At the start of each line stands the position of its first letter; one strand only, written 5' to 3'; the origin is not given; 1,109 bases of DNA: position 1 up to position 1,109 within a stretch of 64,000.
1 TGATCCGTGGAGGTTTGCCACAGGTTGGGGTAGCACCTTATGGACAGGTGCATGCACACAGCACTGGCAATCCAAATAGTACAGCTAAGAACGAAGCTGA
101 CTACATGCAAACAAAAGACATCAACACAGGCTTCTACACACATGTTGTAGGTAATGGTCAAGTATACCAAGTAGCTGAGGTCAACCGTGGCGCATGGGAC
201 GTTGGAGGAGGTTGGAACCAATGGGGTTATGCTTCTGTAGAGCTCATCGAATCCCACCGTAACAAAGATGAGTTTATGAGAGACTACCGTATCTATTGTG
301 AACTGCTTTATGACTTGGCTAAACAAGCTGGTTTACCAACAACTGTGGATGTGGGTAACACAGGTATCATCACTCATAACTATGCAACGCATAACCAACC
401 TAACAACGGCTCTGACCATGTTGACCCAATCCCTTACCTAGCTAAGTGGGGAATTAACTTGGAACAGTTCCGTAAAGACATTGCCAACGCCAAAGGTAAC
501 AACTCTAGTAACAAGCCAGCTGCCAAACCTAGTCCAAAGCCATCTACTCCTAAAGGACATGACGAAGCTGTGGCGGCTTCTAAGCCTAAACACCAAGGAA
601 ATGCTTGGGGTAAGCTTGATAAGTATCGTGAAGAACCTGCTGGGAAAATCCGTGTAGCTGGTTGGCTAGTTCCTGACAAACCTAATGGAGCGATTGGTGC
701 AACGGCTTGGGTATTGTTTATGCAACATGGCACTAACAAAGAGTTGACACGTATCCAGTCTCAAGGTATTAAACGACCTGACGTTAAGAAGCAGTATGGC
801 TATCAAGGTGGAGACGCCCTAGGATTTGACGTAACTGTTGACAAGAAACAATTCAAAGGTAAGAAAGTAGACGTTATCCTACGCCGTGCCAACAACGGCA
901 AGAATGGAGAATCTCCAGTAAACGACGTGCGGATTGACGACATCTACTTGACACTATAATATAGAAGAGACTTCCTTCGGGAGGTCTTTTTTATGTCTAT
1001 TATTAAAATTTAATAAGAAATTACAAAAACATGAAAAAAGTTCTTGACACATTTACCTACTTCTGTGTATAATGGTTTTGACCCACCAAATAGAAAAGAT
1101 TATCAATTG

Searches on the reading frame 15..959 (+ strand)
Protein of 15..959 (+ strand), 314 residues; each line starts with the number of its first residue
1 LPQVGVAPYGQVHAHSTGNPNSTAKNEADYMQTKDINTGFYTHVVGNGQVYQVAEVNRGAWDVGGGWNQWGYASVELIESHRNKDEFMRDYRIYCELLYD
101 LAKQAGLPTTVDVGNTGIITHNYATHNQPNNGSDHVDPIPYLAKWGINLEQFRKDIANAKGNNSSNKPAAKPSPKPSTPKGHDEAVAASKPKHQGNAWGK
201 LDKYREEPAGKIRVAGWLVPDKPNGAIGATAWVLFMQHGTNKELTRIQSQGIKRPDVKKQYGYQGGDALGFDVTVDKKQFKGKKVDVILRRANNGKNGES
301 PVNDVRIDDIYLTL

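Call 23: search_protein_families(library=pfam, proteins=[window:15-959:+], max_evalue=0.001)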
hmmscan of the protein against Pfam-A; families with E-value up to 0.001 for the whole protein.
window:15-959:+ (314 aa): 1 family
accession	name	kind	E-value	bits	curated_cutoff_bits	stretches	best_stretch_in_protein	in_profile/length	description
PF01510.30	Amidase_2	-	1.9e-07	31.9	26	1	12-128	8-128/131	N-acetylmuramoyl-L-alanine amidase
